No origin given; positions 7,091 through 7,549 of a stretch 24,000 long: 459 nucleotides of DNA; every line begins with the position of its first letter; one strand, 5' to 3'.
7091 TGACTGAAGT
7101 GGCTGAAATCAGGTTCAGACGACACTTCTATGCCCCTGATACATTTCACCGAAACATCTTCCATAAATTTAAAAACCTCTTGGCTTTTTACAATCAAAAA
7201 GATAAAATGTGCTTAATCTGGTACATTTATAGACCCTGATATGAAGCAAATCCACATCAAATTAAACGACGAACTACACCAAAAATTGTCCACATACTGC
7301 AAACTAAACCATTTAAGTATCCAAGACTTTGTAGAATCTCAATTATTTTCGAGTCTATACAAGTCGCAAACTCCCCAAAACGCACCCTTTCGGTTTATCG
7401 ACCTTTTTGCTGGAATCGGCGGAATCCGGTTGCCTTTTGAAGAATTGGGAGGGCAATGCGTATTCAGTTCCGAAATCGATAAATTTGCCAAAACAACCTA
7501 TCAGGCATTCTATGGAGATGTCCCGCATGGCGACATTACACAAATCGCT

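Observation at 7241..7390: Cytosine-5 methyltransferase carries an N-terminal module resembling a ribbon-helix-helix domain, facing the divergent endonuclease promoter region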

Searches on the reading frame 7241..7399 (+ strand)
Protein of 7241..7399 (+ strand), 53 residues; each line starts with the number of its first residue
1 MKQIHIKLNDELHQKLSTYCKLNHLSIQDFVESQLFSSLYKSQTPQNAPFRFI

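Call 3: search_protein_families(library=pfam, proteins=[window:7241-7399:+], max_evalue=1)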
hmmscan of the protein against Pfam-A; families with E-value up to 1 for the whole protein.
window:7241-7399:+ (53 aa): 4 families
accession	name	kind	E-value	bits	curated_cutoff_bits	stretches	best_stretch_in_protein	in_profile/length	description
PF09386.16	ParD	-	0.00089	20.1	27.3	1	1-46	1-46/80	Antitoxin ParD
PF19807.5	DUF6290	-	0.098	13.3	27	1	1-35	1-35/72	Family of unknown function (DUF6290)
PF05534.18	HicB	-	0.16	12.3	21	1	3-34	19-50/51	HicB family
PF24434.1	DUF7557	-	0.18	11.7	25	1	6-32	4-29/45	Family of unknown function (DUF7557)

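Call 4: search_protein_families(library=ncbifam, proteins=[window:7241-7399:+], max_evalue=1)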
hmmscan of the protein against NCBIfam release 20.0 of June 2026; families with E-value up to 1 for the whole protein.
window:7241-7399:+ (53 aa): 3 families
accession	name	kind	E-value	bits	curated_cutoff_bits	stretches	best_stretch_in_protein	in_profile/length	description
NF008671.0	PRK11675.1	equivalog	0.016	15.6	62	1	1-43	50-92/95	LexA regulated protein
NF046040.1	RelB_antitoxin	equivalog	0.1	12.9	50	1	4-38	1-35/69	type II toxin-antitoxin system RelB family antitoxin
NF053762.1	aCcr1_fam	equivalog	0.1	12.5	60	1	4-25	3-24/38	aCcr1 family cell cycle regulator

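Call 12: search_solved_structures(query=A1, max_evalue=10, show_alignments=3)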
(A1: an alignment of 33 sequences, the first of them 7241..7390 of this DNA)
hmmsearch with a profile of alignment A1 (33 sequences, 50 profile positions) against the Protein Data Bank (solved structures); distinct sequences matched with E-value up to 10: 11.
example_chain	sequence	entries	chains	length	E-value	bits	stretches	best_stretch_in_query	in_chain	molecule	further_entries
1p94_A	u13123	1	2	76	1.1e-06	31.7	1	2-42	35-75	plasmid partition protein ParG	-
2kel_A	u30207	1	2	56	0.00026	24.1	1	6-43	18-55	Uncharacterized protein 56B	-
1x93_A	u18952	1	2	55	0.04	17.1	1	9-45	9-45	hypothetical protein HP0222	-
2an7_A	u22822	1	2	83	0.11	15.8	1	6-35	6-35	Protein parD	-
4d74_A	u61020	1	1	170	0.34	14.1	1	19-42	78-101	PROTEIN-TYROSINE-PHOSPHATASE AMSI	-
7e4j_A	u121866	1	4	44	0.49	13.6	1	9-35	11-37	Antitoxin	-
7qg6_D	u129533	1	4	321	0.76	13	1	22-45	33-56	Regulator of nonsense transcripts 2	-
9p48_A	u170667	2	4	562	1.5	12.1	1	20-38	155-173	Peptide ABC transporter, peptide-binding protein OppA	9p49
1b28_A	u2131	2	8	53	1.6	12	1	16-42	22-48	PROTEIN (REGULATORY PROTEIN ARC) | ARC REPRESSOR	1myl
7nwu_B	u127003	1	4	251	1.6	11.9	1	27-45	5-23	Regulator of nonsense transcripts 2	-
1uw4_B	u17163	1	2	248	1.6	11.9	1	27-45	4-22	REGULATOR OF NONSENSE TRANSCRIPTS 2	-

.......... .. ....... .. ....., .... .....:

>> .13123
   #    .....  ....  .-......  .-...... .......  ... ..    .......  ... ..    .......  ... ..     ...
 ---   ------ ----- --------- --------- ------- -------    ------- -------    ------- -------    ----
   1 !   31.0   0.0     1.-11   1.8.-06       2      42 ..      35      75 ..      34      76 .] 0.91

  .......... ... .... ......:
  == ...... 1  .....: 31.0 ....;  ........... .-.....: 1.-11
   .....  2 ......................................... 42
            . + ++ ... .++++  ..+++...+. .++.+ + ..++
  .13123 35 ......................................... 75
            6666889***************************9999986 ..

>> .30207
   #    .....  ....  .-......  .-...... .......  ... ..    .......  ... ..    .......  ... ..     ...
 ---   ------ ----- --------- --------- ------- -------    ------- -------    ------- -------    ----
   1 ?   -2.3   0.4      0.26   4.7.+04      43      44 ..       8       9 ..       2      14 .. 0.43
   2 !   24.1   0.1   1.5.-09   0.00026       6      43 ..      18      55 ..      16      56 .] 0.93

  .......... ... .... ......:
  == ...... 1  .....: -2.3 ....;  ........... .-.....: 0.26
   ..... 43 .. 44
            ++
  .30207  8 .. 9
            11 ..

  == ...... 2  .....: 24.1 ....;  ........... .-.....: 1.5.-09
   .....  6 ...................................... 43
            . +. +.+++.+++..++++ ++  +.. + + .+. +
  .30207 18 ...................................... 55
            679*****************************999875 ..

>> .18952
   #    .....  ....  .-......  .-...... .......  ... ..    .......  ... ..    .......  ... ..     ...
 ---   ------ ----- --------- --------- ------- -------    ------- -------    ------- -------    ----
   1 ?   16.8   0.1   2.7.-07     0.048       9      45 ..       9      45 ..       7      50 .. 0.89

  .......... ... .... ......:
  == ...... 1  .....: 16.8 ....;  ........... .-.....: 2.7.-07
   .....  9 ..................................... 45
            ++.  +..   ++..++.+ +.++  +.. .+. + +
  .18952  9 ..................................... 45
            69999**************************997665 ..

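Call 17: predict_structure(alignment_id=A1)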
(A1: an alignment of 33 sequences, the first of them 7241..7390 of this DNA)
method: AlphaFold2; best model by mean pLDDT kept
length: 50 residues; sequences in the alignment: 33
mean_pLDDT: 86.2   pTM: 0.59
mean pLDDT of the five models: 86.2, 85.5, 85.2, 84.4, 82.2
residues with pLDDT >= 90: 33; 70-90: 7; 50-70: 10; < 50: 0
segments of 3 or more residues with pLDDT < 50: none
pLDDT, mean of each block of 10 residues (from residue 1): 90 96 95 90 59
secondary structure, 60 per line:
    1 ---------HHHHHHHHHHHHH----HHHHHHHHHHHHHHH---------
elements in order: H10-22 H27-41

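Call 20: fold_search(model_id=the predicted structure, library=pdb)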
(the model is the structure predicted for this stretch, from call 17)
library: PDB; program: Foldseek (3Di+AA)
matches with E <= 10: 109; with E <= 0.001: 0
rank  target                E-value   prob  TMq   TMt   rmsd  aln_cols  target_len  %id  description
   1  1p94_MODEL_1_A        1.2e-01  0.99  0.72  0.50   1.4        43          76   21  NMR Structure of ParG symmetric dimer (released 2004-01-13)
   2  9kkd_B                2.6e-01  0.96  0.71  0.80   1.6        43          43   26  the structure of StnY (released 2025-11-19)
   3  2gpe_D                3.2e-01  0.95  0.79  0.82   1.7        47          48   13  Structure of the DNA-binding domain of E. Coli Proline Utilization A (PUTA) (released 2007-02-20)
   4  5x3t_A                3.2e-01  0.84  0.68  0.53   2.6        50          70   14  VapBC from Mycobacterium tuberculosis (released 2017-06-07)
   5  3qoq_A                3.5e-01  0.94  0.71  0.71   1.4        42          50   14  Crystal Structure of the Transcription Factor AmrZ in Complex with the 18 Base Pair amrZ1 Binding Site (released 2012-02-15)
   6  1q5v_C                3.5e-01  0.89  0.70  0.35   2.5        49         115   22  Apo-NikR (released 2003-09-30)
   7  2k5j_MODEL_1_A        3.8e-01  0.91  0.79  0.52   2.6        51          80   22  Solution structure of protein yiiF from Shigella flexneri serotype 5b (strain 8401) . Northeast Structural Gen (released 2008-08-26)
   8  1ea4_E                3.8e-01  0.89  0.67  0.74   2.2        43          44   21  TRANSCRIPTIONAL REPRESSOR COPG/22bp dsDNA COMPLEX (released 2001-07-05)
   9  2cpg_B                4.1e-01  0.87  0.66  0.72   2.3        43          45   21  TRANSCRIPTIONAL REPRESSOR COPG (released 1999-11-19)
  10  1baz_B                4.5e-01  0.92  0.69  0.81   1.2        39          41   15  ARC REPRESSOR MUTANT PHE10VAL (released 1998-06-17)
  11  1ea4_B                4.5e-01  0.82  0.61  0.72   2.9        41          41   20  TRANSCRIPTIONAL REPRESSOR COPG/22bp dsDNA COMPLEX (released 2001-07-05)
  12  1b28_MODEL_1_A        4.5e-01  0.82  0.64  0.61   2.4        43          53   19  ARC REPRESSOR MYL MUTANT FROM SALMONELLA BACTERIOPHAGE P22 (released 1999-11-03)
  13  1bdv_B                4.8e-01  0.93  0.75  0.71   1.1        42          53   17  ARC FV10 COCRYSTAL (released 1999-01-06)
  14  7zg6_A                4.8e-01  0.89  0.79  0.75   2.2        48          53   12  TacA1 antitoxin (released 2023-10-11)
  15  3qoq_D                4.8e-01  0.87  0.75  0.78   1.7        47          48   15  Crystal Structure of the Transcription Factor AmrZ in Complex with the 18 Base Pair amrZ1 Binding Site (released 2012-02-15)
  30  2ay0_C                7.8e-01  0.84  0.74  0.82   1.3        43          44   12  Structure of the Lys9Met mutant of the E. coli Proline Utilization A (PutA) DNA-binding domain. (released 2006-08-15)
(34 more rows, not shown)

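Call 21: find_related_loci(query=A1, collection=genome_contigs, flank=4000)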
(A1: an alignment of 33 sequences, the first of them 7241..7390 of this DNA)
Query A1 (50 aa) in genome_contigs; peptide patterns used: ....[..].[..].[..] (x = any residue, [..] = any of these).
88 stretches matched a pattern; 11 encode a relative of the query (tblastn E <= 1e-3); 11 distinct loci.
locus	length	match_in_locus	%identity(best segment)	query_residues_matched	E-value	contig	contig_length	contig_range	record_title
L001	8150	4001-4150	100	1-50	3e-31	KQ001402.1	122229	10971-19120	Neisseria sp. HMSC06F02 genomic scaffold Scaffold14, whole genome shotgun sequence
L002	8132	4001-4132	52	1-44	3e-11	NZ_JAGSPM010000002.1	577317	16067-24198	Undibacterium baiyunense strain BYS107W NODE_2_length_577317_cov_43.140943, whole genome shotgun sequence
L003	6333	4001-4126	52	1-42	8e-10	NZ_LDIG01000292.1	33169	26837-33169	Paenibacillus dendritiformis strain G25-126 G25-126_contig000292, whole genome shotgun sequence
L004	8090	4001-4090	57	1-30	1e-8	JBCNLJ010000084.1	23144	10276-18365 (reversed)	MAG: Paenibacillus sp. isolate SMAGNO46 Contig84, whole genome shotgun sequence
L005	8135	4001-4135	51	2-45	1e-8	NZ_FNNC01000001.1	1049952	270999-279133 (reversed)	Marinococcus luteus strain DSM 23126, whole genome shotgun sequence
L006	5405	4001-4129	44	1-43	1e-8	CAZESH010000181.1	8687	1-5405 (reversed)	MAG TPA_asm: uncultured Bacillales bacterium isolate SRP323688_co1_9 genome assembly, contig: NODE_11858_length_8687_cov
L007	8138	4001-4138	37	2-47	5e-7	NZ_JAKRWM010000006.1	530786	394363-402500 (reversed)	Cohnella mopanensis strain YIM B01951 contig6, whole genome shotgun sequence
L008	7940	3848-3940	52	1-31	1e-6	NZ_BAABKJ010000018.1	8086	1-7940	Acinetobacter kookii strain JCM 18512 sequence18, whole genome shotgun sequence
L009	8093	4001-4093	45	1-31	2e-5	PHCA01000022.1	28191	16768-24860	MAG: Chloroflexi bacterium HGW-Chloroflexi-1 bjp_ig2158_scaffold_1886, whole genome shotgun sequence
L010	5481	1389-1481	45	1-31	2e-5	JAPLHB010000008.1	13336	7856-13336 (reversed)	MAG: Chloroflexota bacterium isolate LacPavin_0920_WC70_MAG_64_18 LacPavin_0920_WC70_scaffold_217843, whole genome shotg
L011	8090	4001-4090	47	2-31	3e-5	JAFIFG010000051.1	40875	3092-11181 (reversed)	MAG: Clostridiaceae bacterium isolate coassembly_bin.26 k141_141793, whole genome shotgun sequence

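Call 25: search_protein_families(library=pfam, proteins=[L008:3236-3733:+, L008:3842-3988:+, L008:3991-4884:+, L008:4840-5733:-, L008:2940-3164:-, L009:2669-3646:+, L009:4001-4189:+, L009:4245-5048:+, L009:5139-6335:-, L009:6338-6961:-], max_evalue=0.01)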
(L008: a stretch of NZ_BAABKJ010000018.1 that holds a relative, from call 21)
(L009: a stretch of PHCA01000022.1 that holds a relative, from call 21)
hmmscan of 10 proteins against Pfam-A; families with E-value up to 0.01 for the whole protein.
L008:3236-3733:+ (166 aa): 1 family
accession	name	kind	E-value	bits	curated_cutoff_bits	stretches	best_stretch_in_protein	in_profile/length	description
PF00583.31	Acetyltransf_1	-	0.00018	22.2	20.7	1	96-137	73-116/116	Acetyltransferase (GNAT) family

L008:3842-3988:+ (49 aa): 6 families
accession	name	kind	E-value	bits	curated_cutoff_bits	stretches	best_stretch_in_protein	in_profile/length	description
PF05534.18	HicB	-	7e-05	23.1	21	1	5-37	19-51/51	HicB family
PF09274.16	ParG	-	0.00037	21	21.4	1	4-44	35-75/76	ParG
PF23807.1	RHH_10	-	0.0017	19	27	1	5-39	25-59/84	Ribbon-helix-helix protein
PF22513.2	FitA-like_RHH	-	0.0024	18.2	27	1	10-39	8-37/39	Antitoxin FitA-like, ribbon-helix-helix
PF07878.17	RHH_5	-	0.004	17.3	26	1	6-44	4-42/43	CopG-like RHH_1 or ribbon-helix-helix domain, RHH_5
PF20605.4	Antitox_RHH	-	0.0086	16.7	27.2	0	13-35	14-36/50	Antitoxin-like ribbon-helix-helix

L008:3991-4884:+ (298 aa): 6 families
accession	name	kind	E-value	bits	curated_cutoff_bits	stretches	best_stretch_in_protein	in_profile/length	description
PF01555.25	N6_N4_Mtase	-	5.9e-59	200.1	26.7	1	24-278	1-221/221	DNA methylase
PF08241.18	Methyltransf_11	-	2.6e-06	28.4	21.2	0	53-76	71-94/95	Methyltransferase domain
PF13649.12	Methyltransf_25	-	0.00013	23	27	0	242-282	1-43/97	Methyltransferase domain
PF02086.21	MethyltransfD12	-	0.00029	21.1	22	1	231-286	11-68/253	D12 class N6 adenine-specific DNA methyltransferase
PF13847.12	Methyltransf_31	-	0.00048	20.3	27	0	242-281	7-49/145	Methyltransferase domain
PF08242.18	Methyltransf_12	-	0.0033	18.6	30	0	248-296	6-56/98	Methyltransferase domain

L008:4840-5733:- (298 aa): 0 families

L008:2940-3164:- (75 aa): 0 families

L009:2669-3646:+ (326 aa): 0 families

L009:4001-4189:+ (63 aa): 3 families
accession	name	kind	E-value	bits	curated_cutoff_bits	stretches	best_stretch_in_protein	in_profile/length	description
PF09386.16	ParD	-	3.4e-05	24.6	27.3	1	1-42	1-42/80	Antitoxin ParD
PF22513.2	FitA-like_RHH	-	5.3e-05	23.5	27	1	7-38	7-38/39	Antitoxin FitA-like, ribbon-helix-helix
PF05534.18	HicB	-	0.00014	22.1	21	1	3-35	19-51/51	HicB family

L009:4245-5048:+ (268 aa): 3 families
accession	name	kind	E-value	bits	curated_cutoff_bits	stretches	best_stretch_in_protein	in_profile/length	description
PF01555.25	N6_N4_Mtase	-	4.9e-55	187.3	26.7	1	6-259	1-220/221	DNA methylase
PF08241.18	Methyltransf_11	-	0.00011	23.2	21.2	0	229-265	5-41/95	Methyltransferase domain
PF13649.12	Methyltransf_25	-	0.00035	21.6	27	0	224-264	1-43/97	Methyltransferase domain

L009:5139-6335:- (399 aa): 7 families
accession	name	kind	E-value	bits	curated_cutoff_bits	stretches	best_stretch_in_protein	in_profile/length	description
PF01555.25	N6_N4_Mtase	-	2.5e-55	188.3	26.7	1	21-268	1-221/221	DNA methylase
PF13847.12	Methyltransf_31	-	6.3e-06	26.4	27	1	229-272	4-50/145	Methyltransferase domain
PF02086.21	MethyltransfD12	-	4.3e-05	23.8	22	0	218-292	9-92/253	D12 class N6 adenine-specific DNA methyltransferase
PF13649.12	Methyltransf_25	-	0.00035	21.6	27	1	232-272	1-43/97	Methyltransferase domain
PF01170.24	UPF0020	-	0.00046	20.4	22.3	1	227-258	27-58/197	RMKL-like, methyltransferase domain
PF08242.18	Methyltransf_12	-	0.00071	20.7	30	1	237-277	5-47/98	Methyltransferase domain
PF08241.18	Methyltransf_11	-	0.0013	19.8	21.2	0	236-275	4-43/95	Methyltransferase domain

L009:6338-6961:- (208 aa): 1 family
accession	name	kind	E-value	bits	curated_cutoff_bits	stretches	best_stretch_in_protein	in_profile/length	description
PF09499.16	RE_ApaLI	-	2.1e-99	331.3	25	1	3-189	2-188/189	ApaLI-like restriction endonuclease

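Call 29: find_related_loci(query=A1, collection=metagenome_contigs, flank=3000)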
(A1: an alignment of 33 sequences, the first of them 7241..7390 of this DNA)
Query A1 (50 aa) in metagenome_contigs; peptide patterns used: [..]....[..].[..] (x = any residue, [..] = any of these).
212 stretches matched a pattern; 14 encode a relative of the query (tblastn E <= 1e-3); 14 distinct loci.
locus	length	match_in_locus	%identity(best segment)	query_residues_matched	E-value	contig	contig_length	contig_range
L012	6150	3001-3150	100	1-50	2e-31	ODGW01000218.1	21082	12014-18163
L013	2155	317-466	60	1-50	3e-18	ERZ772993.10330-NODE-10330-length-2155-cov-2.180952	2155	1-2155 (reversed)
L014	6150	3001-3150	58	1-50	2e-16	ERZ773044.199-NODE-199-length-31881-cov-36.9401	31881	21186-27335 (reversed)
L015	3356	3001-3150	58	1-50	3e-16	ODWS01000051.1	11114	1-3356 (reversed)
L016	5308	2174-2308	44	1-45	4e-10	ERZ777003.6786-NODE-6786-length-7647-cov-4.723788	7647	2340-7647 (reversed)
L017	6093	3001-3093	65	1-31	1e-9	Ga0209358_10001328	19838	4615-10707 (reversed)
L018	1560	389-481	65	1-31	2e-9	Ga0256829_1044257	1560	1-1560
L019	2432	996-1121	40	1-42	6e-7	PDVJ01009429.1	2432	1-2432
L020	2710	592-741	32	1-50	8e-7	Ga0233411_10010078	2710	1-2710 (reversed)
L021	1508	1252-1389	35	1-46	4e-6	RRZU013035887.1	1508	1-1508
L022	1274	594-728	38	2-46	8e-6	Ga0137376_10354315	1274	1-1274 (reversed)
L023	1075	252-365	45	2-39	9e-6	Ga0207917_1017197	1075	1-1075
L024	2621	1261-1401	38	1-47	1e-5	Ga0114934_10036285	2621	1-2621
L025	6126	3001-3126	43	2-43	2e-5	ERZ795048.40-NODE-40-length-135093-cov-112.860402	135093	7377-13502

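Call 30: search_protein_representatives(alignment_id=A1)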
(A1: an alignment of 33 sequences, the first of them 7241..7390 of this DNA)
Query: 33 sequences, 50 profile positions. Proteins with E-value up to 0.001 (for the whole library): 1241; up to 1e-10: 43; up to 1e-30: 0. The best 150 are listed.
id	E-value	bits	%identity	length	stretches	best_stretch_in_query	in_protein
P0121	2.1e-16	75.7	-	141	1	1-48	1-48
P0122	3.3e-16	75.0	-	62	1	1-45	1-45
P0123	2.1e-13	66.1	-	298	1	2-49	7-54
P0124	2.8e-13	65.7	-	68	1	1-41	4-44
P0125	3.5e-13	65.4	-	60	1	2-45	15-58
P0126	9.7e-13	63.9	-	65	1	2-44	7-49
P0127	1.1e-12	63.7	-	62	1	2-48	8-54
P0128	1.2e-12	63.6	-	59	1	2-41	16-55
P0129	1.4e-12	63.5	-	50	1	2-48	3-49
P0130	3.4e-12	62.2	-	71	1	3-42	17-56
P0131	4.0e-12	62.0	-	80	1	1-48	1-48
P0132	4.3e-12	61.9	-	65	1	1-46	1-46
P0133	4.3e-12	61.9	-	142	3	1-46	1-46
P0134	8.2e-12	61.0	-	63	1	2-48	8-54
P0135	1.1e-11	60.6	-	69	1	2-45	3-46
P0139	1.4e-11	60.2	-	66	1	2-40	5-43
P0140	1.6e-11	60.1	-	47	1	1-44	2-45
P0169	2.0e-10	56.5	-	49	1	1-47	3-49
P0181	4.1e-10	55.5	-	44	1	1-38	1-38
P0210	2.4e-09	53.1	-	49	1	2-45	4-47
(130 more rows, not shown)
